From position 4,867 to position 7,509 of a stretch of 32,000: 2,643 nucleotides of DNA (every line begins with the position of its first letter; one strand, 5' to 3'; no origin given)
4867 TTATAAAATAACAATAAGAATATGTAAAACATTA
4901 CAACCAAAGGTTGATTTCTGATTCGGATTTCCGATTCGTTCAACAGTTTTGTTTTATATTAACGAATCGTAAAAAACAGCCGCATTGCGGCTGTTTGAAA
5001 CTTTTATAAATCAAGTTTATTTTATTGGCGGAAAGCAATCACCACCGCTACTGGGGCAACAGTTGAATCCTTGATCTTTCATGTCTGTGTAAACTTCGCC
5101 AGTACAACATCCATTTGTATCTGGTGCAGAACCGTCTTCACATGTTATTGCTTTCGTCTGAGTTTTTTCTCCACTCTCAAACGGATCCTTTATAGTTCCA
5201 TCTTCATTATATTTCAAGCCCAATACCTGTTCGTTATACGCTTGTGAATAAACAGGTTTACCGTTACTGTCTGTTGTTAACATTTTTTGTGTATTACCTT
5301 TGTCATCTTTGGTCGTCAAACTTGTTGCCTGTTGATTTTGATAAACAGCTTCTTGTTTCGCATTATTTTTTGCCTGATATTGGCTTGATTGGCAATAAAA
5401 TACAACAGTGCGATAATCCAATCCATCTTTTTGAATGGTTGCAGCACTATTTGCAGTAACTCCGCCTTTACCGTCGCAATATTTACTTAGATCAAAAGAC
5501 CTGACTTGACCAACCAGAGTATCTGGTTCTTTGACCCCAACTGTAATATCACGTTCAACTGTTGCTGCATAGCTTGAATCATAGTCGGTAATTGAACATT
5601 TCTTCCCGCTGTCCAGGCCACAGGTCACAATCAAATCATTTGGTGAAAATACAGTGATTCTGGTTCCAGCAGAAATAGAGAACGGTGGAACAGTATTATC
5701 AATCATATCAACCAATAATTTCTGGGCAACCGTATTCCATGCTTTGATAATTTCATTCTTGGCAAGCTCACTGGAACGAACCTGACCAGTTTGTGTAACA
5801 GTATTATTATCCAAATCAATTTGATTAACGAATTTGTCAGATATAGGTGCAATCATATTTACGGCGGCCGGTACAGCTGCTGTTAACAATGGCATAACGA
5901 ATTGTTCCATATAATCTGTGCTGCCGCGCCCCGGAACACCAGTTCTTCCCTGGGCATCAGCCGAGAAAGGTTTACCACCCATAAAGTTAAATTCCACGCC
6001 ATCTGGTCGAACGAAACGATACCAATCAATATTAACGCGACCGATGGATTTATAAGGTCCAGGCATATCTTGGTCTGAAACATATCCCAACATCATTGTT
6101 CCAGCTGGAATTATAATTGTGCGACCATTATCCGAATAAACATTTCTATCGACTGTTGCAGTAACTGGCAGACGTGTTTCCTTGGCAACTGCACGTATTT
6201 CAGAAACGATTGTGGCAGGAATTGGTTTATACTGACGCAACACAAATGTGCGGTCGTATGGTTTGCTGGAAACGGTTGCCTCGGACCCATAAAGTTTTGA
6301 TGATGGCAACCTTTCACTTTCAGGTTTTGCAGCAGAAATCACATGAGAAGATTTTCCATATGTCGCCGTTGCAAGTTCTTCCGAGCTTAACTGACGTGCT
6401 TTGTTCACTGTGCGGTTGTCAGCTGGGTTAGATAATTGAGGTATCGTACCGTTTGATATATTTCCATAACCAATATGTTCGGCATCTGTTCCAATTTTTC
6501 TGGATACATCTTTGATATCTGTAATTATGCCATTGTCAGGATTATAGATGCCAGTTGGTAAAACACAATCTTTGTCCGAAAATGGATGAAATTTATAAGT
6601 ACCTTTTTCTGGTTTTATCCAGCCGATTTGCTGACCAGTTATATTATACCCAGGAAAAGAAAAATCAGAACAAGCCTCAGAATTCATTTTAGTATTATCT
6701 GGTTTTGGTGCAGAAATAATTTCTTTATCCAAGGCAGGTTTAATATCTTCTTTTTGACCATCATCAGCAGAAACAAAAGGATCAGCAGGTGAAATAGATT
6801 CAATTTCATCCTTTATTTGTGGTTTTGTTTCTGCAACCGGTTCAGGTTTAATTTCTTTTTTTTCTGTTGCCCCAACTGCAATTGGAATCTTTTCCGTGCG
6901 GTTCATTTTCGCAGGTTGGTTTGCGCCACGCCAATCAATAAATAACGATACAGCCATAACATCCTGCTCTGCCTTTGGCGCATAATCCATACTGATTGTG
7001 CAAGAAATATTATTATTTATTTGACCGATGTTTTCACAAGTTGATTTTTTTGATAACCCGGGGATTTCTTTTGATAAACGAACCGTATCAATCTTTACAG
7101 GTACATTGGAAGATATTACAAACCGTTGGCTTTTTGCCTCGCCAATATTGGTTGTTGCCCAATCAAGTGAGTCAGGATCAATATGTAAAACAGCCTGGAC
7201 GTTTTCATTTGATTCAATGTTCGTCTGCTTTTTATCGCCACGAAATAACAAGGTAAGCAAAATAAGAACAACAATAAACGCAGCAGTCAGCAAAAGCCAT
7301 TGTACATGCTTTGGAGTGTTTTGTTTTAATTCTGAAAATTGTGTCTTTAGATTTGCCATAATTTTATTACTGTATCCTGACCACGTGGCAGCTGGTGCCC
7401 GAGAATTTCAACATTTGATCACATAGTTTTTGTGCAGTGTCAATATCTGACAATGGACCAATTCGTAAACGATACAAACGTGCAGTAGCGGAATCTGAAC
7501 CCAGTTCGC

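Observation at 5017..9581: Stand-alone virB8-virB9-virB10 operon: a T4SS core-complex module without ATPases, pilin or channel genes nearby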

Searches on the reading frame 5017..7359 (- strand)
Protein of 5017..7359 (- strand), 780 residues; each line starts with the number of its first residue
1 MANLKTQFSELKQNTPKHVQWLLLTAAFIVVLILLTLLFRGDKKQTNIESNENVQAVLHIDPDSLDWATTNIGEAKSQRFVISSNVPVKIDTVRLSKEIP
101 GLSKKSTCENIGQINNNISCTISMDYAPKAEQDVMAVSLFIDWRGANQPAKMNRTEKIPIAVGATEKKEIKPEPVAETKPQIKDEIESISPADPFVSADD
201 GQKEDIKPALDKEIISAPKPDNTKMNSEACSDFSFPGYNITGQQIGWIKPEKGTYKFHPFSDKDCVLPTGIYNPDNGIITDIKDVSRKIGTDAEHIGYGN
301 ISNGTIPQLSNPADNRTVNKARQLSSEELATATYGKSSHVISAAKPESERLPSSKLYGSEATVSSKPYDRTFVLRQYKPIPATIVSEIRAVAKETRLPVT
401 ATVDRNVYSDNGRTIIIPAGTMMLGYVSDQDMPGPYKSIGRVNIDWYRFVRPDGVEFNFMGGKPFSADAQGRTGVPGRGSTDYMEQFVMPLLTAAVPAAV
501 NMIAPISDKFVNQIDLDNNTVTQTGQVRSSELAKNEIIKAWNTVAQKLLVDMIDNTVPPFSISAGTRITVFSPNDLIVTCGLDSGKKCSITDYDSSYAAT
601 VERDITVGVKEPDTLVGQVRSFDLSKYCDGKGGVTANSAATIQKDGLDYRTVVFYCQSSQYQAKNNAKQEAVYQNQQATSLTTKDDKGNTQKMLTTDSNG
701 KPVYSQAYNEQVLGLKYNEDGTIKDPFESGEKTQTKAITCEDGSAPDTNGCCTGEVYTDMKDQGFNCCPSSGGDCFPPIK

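Call 4: search_protein_families(library=pfam, proteins=[window:5017-7359:-], max_evalue=1)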
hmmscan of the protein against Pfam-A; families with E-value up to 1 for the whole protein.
window:5017-7359:- (780 aa): 3 families
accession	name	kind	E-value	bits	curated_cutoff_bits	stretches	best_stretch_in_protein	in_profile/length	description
PF03743.19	TrbI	-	5.4e-19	69.2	35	1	374-575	2-185/188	Bacterial conjugation TrbI-like protein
PF15206.11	FAM209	-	0.058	13.5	27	1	10-56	24-73/149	FAM209 family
PF15991.10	G_path_suppress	-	0.28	11.7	34.3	1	639-710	201-275/288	G-protein pathway suppressor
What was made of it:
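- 5017..7359 (-): virB10 homologue (780 aa), about twice the canonical length. Pfam TrbI at 5.4e-19 over residues 374-575 only (call 4).
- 5632..6240 (-): VirB10 barrel (residues 374-576). It includes the two-helix antenna (residues 482-553, coordinates 5701-5916), which is nearly invariant within the clade. Pfam TrbI (call 4).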

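Call 5: search_protein_families(library=ncbifam, proteins=[window:5017-7359:-], max_evalue=1)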
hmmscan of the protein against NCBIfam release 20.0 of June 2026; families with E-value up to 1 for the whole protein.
window:5017-7359:- (780 aa): 5 families
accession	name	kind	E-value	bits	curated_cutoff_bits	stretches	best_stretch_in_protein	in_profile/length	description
NF038091.1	T4SS_VirB10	equivalog_domain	1.7e-18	66.9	220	1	369-576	6-189/197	type IV secretion system protein VirB10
NF038092.1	T4SS_ComB10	equivalog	6.5e-17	61.6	300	1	374-576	24-209/225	DNA type IV secretion system protein ComB10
NF010405.0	PRK13831.1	subfamily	8.4e-07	28.3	386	1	371-513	242-376/433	IncP-type conjugal transfer protein TrbI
NF012200.0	choice_anch_D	domain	0.0002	21.9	45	1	55-132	14-93/108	choice-of-anchor D domain-containing protein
NF033512.1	T2SS_chap_CpaB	equivalog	0.024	14.6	90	0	17-51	1-35/206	metalloprotease secretion chaperone CpaB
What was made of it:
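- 6856..7197 (-): VirB10 extra domain 1 (residues 55-168), an ASH/PapD-like beta-sandwich with the invariant pair C108/C120. NCBIfam gives a weak choice-of-anchor-D hit (call 5).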

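Call 13: find_homologous_proteins(query=window:5017-7359:-)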
Query window:5017-7359:- (780 aa): 900 proteins with E <= 0.001 among 8000 candidates; the best 120 are listed.
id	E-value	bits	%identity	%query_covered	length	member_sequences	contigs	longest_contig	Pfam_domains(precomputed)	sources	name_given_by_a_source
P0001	0.0e+0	1773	100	100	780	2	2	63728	PF03743.20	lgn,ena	-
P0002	0.0e+0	1401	81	100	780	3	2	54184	PF03743.20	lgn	-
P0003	0.0e+0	1304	75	100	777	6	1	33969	PF03743.20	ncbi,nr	ncbi:MAG: TrbI/VirB10 family protein [Alphaproteobacteria bacterium]|nr:TrbI/VirB10 family protein [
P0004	0.0e+0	1275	74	100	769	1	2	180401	PF03743.20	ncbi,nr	ncbi:MAG: TrbI/VirB10 family protein [Alphaproteobacteria bacterium]|nr:TrbI/VirB10 family protein [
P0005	0.0e+0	1128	66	100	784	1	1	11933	PF03743.20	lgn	-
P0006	0.0e+0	1114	65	100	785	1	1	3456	PF03743.20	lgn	-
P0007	0.0e+0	1110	65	100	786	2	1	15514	PF03743.20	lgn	-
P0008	0.0e+0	1089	63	100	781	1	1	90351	PF03743.20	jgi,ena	-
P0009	0.0e+0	1076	64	100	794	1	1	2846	PF03743.20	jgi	-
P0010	0.0e+0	1059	64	100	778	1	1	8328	PF03743.20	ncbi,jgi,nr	ncbi:MAG: hypothetical protein LBF28_00285 [Rickettsiales bacterium]|jgi:type IV secretory pathway V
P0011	0.0e+0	1045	61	100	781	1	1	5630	PF03743.20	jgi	jgi:type IV secretory pathway VirB10-like protein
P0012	0.0e+0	1043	61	100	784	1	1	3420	PF03743.20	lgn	-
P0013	0.0e+0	1032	62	100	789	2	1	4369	PF03743.20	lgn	-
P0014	0.0e+0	1029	62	100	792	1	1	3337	PF03743.20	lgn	-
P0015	0.0e+0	1025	61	100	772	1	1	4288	PF03743.20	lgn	-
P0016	2.1e-295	1000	61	100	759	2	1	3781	PF03743.20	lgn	-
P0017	2.7e-284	963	58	100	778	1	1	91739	PF03743.20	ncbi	-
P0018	4.0e-282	956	57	100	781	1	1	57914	PF05887.17,PF03743.20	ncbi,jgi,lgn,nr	ncbi:MAG: TrbI/VirB10 family protein [Rickettsiales bacterium]|jgi:type IV secretory pathway VirB10-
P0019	5.2e-281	953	58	100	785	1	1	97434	PF03743.20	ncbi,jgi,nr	ncbi:MAG: hypothetical protein LBJ73_05125 [Rickettsiales bacterium]|jgi:type IV secretory pathway V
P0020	1.6e-274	931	55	100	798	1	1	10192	PF03743.20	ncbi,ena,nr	ncbi:hypothetical protein HDR63_03055 [bacterium]|nr:hypothetical protein [bacterium]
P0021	4.7e-274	930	56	100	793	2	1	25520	PF03743.20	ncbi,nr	ncbi:MAG: TrbI/VirB10 family protein [Rickettsiales bacterium]|nr:TrbI/VirB10 family protein [Ricket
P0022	7.3e-273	926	56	100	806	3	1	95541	PF03743.20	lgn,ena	-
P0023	1.2e-271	922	56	100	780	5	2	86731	PF03743.20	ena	-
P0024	2.6e-269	914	56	100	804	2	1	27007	PF03743.20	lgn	-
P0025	1.8e-268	911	55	100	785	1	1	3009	PF03743.20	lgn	-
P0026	6.3e-268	909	55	100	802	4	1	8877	PF03743.20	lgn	-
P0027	1.7e-266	905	53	100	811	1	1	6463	PF03743.20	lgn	-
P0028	1.8e-265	901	54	100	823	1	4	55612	PF03743.20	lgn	-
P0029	7.8e-265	899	53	100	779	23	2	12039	PF03743.20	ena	-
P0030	1.0e-264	899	54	100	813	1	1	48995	PF03743.20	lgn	-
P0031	1.1e-264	899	53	100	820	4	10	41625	PF03743.20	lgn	-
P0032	1.5e-264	898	54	100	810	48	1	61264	PF03743.20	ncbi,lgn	-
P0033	2.2e-264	898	54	100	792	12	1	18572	PF03743.20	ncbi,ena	-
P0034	5.0e-264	896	53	100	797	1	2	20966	PF03743.20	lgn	-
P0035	9.8e-263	892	54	100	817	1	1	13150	PF03743.20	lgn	-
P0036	2.4e-262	891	54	100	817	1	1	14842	PF03743.20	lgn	-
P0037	2.4e-262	891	54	100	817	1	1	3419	PF03743.20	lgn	-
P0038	2.8e-262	891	53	100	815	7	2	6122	PF03743.20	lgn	-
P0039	3.4e-262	890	54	100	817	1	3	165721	PF03743.20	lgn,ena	-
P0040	4.3e-262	890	52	100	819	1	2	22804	PF03743.20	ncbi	-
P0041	5.7e-262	890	53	100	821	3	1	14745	PF03743.20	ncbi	-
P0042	7.4e-262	889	54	100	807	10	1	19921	PF03743.20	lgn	-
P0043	3.2e-261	887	54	100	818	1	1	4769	PF03743.20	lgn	-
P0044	5.5e-261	886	54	100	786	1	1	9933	PF03743.20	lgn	-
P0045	7.0e-261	886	54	100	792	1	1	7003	PF03743.20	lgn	-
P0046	2.4e-260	884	54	100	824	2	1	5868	PF03743.20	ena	-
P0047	4.2e-260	883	54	100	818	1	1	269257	PF03743.20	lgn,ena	-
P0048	5.2e-260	883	54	100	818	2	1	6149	PF03743.20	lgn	-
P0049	7.1e-260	883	54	100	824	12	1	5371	PF03743.20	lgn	-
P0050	7.3e-260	883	53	100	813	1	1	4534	PF03743.20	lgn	-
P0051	1.1e-259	882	54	100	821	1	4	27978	PF03743.20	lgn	-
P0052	2.2e-259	881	54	100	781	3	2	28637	PF03743.20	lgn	-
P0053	2.5e-259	881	53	100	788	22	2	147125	PF03743.20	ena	-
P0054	2.5e-259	881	54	100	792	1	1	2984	PF03743.20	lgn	-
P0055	3.2e-259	880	54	100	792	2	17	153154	PF03743.20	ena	-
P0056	3.7e-259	880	54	100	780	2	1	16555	PF03743.20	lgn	-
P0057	4.2e-259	880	52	100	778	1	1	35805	PF03743.20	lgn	-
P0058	4.2e-259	880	54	100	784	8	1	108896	PF03743.20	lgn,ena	-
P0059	4.9e-259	880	55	99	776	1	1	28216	PF03743.20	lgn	-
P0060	5.1e-259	880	54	100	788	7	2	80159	PF03743.20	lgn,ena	-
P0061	7.2e-259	879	54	100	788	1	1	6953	PF03743.20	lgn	-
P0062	7.6e-259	879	53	100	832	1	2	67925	PF03743.20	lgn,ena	-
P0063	1.0e-258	879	54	100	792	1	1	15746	PF03743.20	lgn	-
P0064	1.1e-258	879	53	100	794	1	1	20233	PF03743.20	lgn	-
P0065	2.0e-258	878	54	100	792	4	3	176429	PF03743.20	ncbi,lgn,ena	-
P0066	4.0e-258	877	54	100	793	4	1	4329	PF03743.20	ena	-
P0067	4.1e-258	877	54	100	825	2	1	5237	PF03743.20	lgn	-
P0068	5.5e-258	876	53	100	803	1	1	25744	PF03743.20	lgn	-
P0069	9.0e-258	876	54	99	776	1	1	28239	PF03743.20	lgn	-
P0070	1.2e-257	875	52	100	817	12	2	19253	PF03743.20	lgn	-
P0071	1.3e-257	875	54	100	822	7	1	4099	PF03743.20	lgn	-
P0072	1.5e-257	875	52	100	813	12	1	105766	PF03743.20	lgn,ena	-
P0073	2.3e-257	874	53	100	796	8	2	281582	PF03743.20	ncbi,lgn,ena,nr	ncbi:MAG: TrbI/VirB10 family protein [Alphaproteobacteria bacterium]|nr:TrbI/VirB10 family protein [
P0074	2.6e-257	874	53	100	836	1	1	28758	PF03743.20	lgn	-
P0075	6.9e-257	873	52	100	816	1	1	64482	PF03743.20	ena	-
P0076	7.0e-257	873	53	100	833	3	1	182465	PF03743.20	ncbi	-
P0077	9.8e-257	872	54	100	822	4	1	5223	PF03743.20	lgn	-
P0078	1.1e-256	872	52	100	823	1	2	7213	PF03743.20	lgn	-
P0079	1.9e-256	871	52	100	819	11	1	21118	PF03743.20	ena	-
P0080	4.7e-256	870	52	100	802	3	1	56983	PF03743.20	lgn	-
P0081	6.5e-256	870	52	100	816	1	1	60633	PF03743.20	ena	-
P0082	6.9e-256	869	52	100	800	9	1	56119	PF03743.20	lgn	-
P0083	8.0e-256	869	51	100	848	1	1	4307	PF03743.20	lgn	-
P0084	9.6e-256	869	52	100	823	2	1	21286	PF03743.20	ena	-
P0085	1.0e-255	869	52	100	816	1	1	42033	PF03743.20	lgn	-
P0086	1.2e-255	869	52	100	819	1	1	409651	PF03743.20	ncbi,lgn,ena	-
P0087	1.6e-255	868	52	100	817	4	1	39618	PF03743.20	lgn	-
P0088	1.7e-255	868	53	100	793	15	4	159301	PF03743.20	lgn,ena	-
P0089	1.7e-255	868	52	100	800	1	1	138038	PF03743.20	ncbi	-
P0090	6.9e-255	866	52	100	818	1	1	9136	PF03743.20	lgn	-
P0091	8.5e-255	866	52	100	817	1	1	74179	PF03743.20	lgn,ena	-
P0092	4.0e-254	864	54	100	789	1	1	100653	PF03743.20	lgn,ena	-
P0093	1.5e-253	862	52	100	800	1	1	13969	PF03743.20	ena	-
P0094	1.8e-253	861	52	100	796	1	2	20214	PF03743.20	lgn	-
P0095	2.3e-253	861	52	100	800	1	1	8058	PF03743.20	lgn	-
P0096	3.0e-253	861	53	100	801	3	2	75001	PF03743.20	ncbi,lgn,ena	-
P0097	4.9e-253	860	52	100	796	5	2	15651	PF03743.20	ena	-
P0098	7.1e-253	860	51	100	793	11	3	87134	PF03743.20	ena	-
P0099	1.5e-252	858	52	100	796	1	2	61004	PF03743.20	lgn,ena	-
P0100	1.7e-252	858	53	100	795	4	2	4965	PF03743.20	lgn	-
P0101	1.9e-252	858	53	100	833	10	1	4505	PF03743.20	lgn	-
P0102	4.0e-252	857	53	100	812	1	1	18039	PF03743.20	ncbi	-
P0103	1.1e-251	856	52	100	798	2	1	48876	PF03743.20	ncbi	-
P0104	1.5e-251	855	53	100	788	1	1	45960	PF03743.20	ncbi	-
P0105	1.6e-251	855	52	100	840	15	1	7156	PF03743.20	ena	-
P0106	1.7e-251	855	53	100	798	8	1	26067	PF03743.20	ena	-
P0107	2.0e-251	855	53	100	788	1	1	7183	PF03743.20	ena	-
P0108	2.3e-251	855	53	100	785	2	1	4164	PF03743.20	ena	-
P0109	5.1e-251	853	59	71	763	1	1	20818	PF03743.20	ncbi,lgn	-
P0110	5.6e-251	853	53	100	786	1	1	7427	PF03743.20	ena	-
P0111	9.6e-251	852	52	100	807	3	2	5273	PF03743.20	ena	-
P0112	1.3e-250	852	52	100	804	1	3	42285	PF03743.20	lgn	-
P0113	1.6e-250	852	53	100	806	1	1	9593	PF03743.20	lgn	-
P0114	2.0e-250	851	52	100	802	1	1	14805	PF03743.20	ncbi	-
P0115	2.9e-250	851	52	100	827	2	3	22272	PF03743.20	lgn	-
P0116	4.6e-250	850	53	100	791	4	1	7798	PF03743.20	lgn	-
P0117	5.7e-250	850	51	100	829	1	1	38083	PF03743.20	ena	-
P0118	6.3e-250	850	51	100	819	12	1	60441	PF03743.20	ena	-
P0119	6.4e-250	850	53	100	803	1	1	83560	PF03743.20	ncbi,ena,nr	ncbi:hypothetical protein HDR61_00690 [bacterium]|nr:hypothetical protein [bacterium]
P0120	6.5e-250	850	53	100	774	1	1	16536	PF03743.20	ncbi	-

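Call 14: find_encoding_contigs(protein=P0001, flank=10000, max_places=4)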
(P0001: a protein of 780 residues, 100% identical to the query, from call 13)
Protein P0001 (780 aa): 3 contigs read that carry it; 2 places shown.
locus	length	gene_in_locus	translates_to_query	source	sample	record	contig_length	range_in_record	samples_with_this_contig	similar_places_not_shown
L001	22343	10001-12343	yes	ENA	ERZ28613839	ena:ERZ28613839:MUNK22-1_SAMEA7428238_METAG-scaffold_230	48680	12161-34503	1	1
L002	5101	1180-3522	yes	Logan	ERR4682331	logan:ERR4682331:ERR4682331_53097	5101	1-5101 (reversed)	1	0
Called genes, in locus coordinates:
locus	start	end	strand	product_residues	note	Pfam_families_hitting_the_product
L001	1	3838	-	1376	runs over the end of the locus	PF04563:RNA_pol_Rpb2_1, PF04561:RNA_pol_Rpb2_2, PF04565:RNA_pol_Rpb2_3, PF10385:RNA_pol_Rpb2_45, PF00562:RNA_pol_Rpb2_6, PF04560:RNA_pol_Rpb2_7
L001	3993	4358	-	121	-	PF16320:Ribosomal_L12_N, PF00542:Ribosomal_L12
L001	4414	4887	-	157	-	PF00466:Ribosomal_L10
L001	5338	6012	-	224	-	PF00687:Ribosomal_L1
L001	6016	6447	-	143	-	PF03946:Ribosomal_L11_N, PF00298:Ribosomal_L11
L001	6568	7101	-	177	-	PF02357:NusG, PF00467:KOW (faint)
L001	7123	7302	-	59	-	PF00584:SecE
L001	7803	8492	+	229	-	PF04335:VirB8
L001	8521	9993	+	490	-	PF03524:CagX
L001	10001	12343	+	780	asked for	PF03743:TrbI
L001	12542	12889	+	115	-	-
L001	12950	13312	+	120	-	-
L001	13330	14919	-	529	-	PF14849:YidC_periplas, PF02096:60KD_IMP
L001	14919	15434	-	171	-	PF01252:Peptidase_A8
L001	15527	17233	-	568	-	PF00999:Na_H_Exchanger, PF02254:TrkA_N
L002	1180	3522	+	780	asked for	PF03743:TrbI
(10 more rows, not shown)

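Call 15: find_encoding_contigs(protein=P0086, flank=10000, max_places=3)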
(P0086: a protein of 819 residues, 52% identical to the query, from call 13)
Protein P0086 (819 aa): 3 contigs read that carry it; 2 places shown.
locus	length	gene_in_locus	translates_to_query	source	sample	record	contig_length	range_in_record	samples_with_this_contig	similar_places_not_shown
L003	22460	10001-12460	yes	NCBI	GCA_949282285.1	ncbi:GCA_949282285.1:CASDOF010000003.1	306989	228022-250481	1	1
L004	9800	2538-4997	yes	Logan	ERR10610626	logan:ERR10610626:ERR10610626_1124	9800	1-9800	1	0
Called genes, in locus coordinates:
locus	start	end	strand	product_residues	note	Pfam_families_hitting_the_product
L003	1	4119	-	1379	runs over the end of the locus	PF04563:RNA_pol_Rpb2_1, PF04561:RNA_pol_Rpb2_2, PF04565:RNA_pol_Rpb2_3, PF10385:RNA_pol_Rpb2_45, PF00562:RNA_pol_Rpb2_6, PF04560:RNA_pol_Rpb2_7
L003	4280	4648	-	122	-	PF16320:Ribosomal_L12_N, PF00542:Ribosomal_L12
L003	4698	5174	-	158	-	PF00466:Ribosomal_L10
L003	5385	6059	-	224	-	PF00687:Ribosomal_L1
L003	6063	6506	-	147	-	PF03946:Ribosomal_L11_N, PF00298:Ribosomal_L11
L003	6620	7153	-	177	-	PF02357:NusG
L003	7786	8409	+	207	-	PF04335:VirB8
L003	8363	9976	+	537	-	PF03524:CagX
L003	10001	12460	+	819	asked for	PF03743:TrbI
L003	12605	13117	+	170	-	-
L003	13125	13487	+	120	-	-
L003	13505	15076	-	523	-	PF14849:YidC_periplas, PF02096:60KD_IMP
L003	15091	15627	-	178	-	PF01252:Peptidase_A8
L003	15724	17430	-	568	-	PF00999:Na_H_Exchanger, PF02254:TrkA_N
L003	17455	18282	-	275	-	PF00398:RrnaAD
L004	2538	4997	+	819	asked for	PF03743:TrbI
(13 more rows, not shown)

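Call 17: search_solved_structures(query=window:5017-7359:-, max_evalue=1, show_alignments=1)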
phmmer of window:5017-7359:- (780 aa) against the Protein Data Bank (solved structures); distinct sequences matched with E-value up to 1: 4.
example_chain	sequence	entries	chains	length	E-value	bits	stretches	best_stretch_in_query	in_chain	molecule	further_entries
2bhv_A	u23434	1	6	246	6.1e-08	34.7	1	377-498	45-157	COMB10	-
8cb2_BBB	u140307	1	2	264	5.3e-07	31.6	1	368-507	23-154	Type IV secretion system apparatus protein CagY (Fragment)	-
6gyb_c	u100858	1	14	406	0.0024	19.5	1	402-501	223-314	VirB10 protein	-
7o3j_A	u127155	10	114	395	0.016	16.8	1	385-477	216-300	TrwE protein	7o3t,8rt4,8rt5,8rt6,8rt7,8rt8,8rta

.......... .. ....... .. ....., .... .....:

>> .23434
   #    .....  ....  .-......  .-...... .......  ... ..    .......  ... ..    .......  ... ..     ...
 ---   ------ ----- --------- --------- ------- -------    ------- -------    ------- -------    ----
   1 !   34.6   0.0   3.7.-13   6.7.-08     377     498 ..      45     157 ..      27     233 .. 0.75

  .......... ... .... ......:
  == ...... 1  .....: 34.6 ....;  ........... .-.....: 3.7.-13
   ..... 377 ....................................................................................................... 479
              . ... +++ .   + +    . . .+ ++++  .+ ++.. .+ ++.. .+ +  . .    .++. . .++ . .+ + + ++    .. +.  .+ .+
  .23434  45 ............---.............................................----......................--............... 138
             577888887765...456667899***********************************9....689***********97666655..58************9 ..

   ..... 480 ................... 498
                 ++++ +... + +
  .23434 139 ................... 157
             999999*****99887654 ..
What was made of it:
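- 5632..6240 (-): The best solved-structure matches are ComB10 and CagY (call 17).
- Closest known: Helicobacter pylori ComB. Same: ComB10 and the CagY C-terminus are the best solved-structure sequence matches to the VirB10 barrel (call 17).
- ComB10 is the best solved-structure sequence match, at E 6e-8 (call 17).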

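Call 28: search_protein_representatives(protein=window:5017-7359:-)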
Query: 780 residues. Proteins with E-value up to 0.001 (for the whole library): 1171; up to 1e-10: 305; up to 1e-30: 56. The best 150 are listed.
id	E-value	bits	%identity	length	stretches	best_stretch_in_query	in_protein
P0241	1.1e-231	787.8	55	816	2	172-779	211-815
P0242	8.2e-224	761.7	53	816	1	1-779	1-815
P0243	9.3e-224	761.5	53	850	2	169-779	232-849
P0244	9.5e-212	721.8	61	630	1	171-779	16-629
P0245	8.5e-208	708.8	52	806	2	210-780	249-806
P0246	6.7e-204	695.9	50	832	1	2-779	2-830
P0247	2.3e-202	690.8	49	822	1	4-779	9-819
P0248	3.4e-200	683.6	50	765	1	1-779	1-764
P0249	2.0e-194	664.5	53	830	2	228-779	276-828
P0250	2.8e-177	607.9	48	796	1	2-779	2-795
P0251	3.2e-173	594.5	52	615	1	4-582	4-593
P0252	7.4e-152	523.8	64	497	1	358-779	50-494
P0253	6.3e-151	520.7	52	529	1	1-538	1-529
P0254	3.1e-138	478.8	50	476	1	2-493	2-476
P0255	2.4e-136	472.5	41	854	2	228-780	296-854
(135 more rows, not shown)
